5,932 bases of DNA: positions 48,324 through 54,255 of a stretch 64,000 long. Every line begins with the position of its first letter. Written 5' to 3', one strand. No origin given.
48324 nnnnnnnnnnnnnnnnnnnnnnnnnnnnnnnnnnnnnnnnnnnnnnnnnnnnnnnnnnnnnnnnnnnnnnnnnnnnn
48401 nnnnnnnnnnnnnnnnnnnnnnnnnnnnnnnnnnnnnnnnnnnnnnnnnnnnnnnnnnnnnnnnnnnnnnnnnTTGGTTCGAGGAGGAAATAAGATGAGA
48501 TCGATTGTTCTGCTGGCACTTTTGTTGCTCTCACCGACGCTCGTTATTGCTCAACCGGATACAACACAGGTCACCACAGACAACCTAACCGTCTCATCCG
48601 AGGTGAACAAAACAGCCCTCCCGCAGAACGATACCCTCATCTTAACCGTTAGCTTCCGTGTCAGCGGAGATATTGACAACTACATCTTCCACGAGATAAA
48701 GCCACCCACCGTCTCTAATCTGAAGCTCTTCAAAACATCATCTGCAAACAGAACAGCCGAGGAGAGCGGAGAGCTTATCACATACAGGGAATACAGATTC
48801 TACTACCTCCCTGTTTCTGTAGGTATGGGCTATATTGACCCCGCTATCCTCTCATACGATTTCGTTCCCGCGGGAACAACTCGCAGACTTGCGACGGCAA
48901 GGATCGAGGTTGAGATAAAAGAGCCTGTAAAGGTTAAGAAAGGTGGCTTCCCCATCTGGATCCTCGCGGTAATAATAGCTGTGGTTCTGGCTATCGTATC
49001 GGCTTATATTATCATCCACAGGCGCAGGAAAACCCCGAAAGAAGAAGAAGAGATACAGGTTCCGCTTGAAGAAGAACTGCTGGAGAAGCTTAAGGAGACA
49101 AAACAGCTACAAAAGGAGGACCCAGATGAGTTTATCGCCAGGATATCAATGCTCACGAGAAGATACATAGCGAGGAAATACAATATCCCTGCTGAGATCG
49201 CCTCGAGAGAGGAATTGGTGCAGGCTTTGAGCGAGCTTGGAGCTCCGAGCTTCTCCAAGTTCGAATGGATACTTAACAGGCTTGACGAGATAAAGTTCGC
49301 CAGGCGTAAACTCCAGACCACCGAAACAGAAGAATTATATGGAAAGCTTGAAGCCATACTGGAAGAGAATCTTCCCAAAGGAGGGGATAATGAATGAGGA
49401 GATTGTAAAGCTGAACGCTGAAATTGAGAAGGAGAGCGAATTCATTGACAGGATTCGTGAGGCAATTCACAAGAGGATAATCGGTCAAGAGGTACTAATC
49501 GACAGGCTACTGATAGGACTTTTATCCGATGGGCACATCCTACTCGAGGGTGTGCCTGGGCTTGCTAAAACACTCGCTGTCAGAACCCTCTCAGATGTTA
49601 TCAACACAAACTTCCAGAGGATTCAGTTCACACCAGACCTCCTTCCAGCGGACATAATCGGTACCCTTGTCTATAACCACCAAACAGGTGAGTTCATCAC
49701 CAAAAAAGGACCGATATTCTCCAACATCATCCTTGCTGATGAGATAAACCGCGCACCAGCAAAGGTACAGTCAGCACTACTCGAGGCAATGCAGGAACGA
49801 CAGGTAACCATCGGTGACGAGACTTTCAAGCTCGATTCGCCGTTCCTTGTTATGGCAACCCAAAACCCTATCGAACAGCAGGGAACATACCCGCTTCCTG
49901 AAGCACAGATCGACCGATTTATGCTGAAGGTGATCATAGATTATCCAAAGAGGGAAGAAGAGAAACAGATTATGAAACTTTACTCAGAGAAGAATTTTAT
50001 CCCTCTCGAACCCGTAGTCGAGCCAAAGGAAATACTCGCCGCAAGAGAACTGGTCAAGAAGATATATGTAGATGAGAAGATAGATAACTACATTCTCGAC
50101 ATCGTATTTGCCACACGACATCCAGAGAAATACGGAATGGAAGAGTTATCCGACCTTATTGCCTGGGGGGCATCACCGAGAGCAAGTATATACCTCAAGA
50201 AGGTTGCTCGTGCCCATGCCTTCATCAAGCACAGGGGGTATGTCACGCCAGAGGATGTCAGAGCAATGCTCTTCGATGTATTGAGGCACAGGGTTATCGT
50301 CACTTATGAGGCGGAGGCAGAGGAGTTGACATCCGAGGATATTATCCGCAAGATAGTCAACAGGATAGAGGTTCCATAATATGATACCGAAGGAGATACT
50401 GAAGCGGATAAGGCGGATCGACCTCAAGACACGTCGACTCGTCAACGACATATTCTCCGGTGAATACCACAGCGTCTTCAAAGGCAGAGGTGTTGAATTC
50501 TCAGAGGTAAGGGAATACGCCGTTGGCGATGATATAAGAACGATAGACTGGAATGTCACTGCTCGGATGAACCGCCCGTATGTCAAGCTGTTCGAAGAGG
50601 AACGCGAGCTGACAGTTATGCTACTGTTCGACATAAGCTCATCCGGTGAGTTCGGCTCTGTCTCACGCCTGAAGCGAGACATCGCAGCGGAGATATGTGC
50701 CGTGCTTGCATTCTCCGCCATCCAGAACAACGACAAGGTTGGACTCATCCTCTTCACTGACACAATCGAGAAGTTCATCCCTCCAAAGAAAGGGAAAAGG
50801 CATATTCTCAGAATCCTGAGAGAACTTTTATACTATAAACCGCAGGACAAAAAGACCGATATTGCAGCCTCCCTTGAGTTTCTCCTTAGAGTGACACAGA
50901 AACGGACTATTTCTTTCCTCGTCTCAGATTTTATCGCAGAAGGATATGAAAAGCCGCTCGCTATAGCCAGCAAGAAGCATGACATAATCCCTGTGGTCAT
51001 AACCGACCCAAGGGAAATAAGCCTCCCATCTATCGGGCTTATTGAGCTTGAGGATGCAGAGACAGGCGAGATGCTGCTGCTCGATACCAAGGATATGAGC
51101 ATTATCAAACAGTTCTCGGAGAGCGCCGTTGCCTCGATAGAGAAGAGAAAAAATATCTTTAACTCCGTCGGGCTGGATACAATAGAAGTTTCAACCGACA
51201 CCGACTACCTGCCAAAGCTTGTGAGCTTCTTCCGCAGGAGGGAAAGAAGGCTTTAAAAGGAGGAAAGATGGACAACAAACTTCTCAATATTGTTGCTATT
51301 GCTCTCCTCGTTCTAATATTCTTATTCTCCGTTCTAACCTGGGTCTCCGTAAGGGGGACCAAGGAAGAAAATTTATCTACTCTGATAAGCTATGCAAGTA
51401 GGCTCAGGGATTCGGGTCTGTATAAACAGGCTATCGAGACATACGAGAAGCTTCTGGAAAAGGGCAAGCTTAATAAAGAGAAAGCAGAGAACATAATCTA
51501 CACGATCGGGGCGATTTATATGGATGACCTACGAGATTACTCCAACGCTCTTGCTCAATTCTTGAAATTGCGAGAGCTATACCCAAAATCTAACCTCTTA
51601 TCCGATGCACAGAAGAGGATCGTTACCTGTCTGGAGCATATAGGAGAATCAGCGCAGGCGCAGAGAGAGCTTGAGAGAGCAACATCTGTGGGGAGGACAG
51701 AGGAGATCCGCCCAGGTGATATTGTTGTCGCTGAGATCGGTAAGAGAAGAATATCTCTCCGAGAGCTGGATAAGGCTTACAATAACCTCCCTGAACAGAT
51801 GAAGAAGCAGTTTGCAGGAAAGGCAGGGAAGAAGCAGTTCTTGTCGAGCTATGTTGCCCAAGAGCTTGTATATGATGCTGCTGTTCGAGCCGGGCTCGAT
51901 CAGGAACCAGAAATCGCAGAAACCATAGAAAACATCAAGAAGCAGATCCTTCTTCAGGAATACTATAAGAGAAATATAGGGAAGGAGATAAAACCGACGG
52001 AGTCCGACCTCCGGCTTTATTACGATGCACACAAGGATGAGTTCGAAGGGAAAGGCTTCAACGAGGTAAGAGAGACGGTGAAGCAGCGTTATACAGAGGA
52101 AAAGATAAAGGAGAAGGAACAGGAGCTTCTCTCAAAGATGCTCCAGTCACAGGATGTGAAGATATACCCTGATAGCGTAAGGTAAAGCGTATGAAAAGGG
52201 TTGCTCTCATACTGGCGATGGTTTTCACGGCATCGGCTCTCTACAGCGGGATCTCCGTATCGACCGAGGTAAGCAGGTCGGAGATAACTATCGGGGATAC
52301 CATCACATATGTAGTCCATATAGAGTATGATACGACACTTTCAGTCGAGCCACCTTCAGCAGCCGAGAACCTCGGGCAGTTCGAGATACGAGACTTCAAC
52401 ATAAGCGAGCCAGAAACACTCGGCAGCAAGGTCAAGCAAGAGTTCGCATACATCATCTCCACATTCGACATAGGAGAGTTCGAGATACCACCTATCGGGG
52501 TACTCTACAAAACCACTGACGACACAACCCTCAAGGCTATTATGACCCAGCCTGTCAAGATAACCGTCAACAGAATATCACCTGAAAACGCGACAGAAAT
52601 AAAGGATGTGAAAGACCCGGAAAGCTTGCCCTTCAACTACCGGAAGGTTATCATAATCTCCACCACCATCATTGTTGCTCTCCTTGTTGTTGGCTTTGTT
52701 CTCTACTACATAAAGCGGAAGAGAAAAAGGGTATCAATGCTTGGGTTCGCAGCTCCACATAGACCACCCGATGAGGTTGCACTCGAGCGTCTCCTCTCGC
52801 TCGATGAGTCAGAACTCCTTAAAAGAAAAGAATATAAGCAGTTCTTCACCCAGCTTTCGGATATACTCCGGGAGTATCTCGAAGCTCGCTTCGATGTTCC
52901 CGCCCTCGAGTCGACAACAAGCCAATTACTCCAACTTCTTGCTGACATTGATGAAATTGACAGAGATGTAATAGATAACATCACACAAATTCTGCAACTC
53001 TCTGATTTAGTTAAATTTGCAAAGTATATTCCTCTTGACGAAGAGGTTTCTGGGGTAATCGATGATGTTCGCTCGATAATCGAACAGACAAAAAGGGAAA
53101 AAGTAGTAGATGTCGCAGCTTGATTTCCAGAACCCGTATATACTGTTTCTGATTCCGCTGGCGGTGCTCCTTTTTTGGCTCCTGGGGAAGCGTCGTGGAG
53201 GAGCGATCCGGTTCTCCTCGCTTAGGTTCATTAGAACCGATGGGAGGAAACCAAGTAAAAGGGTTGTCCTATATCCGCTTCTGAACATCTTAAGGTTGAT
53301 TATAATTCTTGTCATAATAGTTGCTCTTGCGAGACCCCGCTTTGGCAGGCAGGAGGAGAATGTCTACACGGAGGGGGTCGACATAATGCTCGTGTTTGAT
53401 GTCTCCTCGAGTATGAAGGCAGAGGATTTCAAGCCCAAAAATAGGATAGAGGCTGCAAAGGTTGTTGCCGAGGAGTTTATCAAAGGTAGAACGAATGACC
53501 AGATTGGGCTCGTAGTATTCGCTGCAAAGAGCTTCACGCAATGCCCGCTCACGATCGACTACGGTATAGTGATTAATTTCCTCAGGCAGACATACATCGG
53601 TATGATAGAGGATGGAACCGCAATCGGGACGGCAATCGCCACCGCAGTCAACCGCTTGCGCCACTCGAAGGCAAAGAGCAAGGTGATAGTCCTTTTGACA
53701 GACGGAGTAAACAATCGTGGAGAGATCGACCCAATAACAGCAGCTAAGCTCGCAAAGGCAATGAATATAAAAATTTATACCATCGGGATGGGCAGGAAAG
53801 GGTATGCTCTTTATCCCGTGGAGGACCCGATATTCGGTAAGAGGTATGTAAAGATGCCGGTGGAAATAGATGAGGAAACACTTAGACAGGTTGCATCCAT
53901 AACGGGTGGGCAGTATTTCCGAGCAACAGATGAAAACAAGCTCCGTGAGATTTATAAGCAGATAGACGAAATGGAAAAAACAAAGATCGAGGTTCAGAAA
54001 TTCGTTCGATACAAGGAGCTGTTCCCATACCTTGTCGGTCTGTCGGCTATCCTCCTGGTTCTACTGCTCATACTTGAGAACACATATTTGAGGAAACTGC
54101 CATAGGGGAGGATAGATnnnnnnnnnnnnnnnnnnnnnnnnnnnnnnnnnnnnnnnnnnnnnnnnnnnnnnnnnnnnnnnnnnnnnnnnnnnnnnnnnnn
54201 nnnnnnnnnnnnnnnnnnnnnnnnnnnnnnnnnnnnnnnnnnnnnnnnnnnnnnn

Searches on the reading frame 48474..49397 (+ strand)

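Call 61: search_protein_families(library=pfam, proteins=[window:48474-49397:+], max_evalue=0.00001)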
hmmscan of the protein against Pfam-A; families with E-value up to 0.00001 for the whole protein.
window:48474-49397:+ (307 aa): 1 family
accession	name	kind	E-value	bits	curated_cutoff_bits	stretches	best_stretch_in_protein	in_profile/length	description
PF14316.11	DUF4381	-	2.1e-06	28.5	27.2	1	162-293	19-140/145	Domain of unknown function (DUF4381)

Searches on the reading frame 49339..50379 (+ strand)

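Call 61: search_protein_families(library=pfam, proteins=[window:49339-50379:+], max_evalue=0.00001)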
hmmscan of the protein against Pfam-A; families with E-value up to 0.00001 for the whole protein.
window:49339-50379:+ (346 aa): 5 families
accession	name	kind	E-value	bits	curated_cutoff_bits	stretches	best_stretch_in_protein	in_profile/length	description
PF07726.17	AAA_3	-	3.6e-66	221.4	27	1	66-196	1-131/131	ATPase family associated with various cellular activities (AAA)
PF17863.7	AAA_lid_2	-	8.4e-21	73.9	22.7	1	273-339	8-74/74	AAA lid domain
PF20030.5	bpMoxR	-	6.2e-16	58.5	27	1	39-212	6-178/205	MoxR domain in the MoxR-vWA-beta-propeller ternary systems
PF07728.20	AAA_5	-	1.1e-15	58.3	22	1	66-194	1-139/139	AAA domain (dynein-related subfamily)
PF00493.29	MCM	-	2.3e-06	27.3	23.3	1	36-180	29-176/224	MCM P-loop domain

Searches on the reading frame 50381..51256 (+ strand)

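Call 61: search_protein_families(library=pfam, proteins=[window:50381-51256:+], max_evalue=0.00001)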
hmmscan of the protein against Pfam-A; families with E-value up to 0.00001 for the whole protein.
window:50381-51256:+ (291 aa): 2 families
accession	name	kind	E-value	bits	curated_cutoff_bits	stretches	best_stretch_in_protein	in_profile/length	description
PF01882.25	DUF58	-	2.6e-80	269.1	23.4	1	42-250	1-211/216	Protein of unknown function DUF58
PF13519.12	VWA_2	-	2.9e-14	54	27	1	79-183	1-105/107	von Willebrand factor type A domain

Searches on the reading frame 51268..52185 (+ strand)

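Call 61: search_protein_families(library=pfam, proteins=[window:51268-52185:+], max_evalue=0.00001)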
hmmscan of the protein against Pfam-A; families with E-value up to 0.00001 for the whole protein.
window:51268-52185:+ (305 aa): 1 family
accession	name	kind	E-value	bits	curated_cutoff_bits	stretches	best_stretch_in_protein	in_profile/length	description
PF13624.11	SurA_N_3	-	3.8e-07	30.5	27.2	1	152-224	39-121/162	SurA-like N-terminal domain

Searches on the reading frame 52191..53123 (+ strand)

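Call 61: search_protein_families(library=pfam, proteins=[window:52191-53123:+], max_evalue=0.00001)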
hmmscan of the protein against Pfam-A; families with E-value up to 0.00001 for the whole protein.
window:52191-53123:+ (310 aa): 1 family
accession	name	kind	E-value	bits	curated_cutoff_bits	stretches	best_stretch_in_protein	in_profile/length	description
PF13584.12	BatD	-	7.3e-06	27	24.1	0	26-126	2-92/92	BatD DUF11 like domain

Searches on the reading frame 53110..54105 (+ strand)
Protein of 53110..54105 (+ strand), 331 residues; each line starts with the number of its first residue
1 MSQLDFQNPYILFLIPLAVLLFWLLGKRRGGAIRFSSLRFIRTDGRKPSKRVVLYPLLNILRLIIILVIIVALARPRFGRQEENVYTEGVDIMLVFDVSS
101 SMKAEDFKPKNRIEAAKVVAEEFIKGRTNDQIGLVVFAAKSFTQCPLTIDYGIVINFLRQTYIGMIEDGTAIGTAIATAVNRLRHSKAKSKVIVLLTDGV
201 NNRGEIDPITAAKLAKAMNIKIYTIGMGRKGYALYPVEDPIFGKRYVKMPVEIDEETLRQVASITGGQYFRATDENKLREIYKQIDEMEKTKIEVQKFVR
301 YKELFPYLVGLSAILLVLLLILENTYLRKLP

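Call 61: search_protein_families(library=pfam, proteins=[window:53110-54105:+], max_evalue=0.00001)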
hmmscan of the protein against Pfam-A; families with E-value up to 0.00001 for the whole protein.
window:53110-54105:+ (331 aa): 4 families
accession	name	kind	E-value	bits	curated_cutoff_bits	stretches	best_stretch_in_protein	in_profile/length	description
PF00092.34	VWA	-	2.1e-25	90.4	23.8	1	91-284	1-174/174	von Willebrand factor type A domain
PF13519.12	VWA_2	-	4.2e-19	69.6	27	1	92-199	1-106/107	von Willebrand factor type A domain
PF07584.16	BatA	-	3.4e-10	40.6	25.9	1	4-76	2-77/77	Aerotolerance regulator N-terminal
PF01882.25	DUF58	-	4e-06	26.6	23.4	1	90-216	36-155/216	Protein of unknown function DUF58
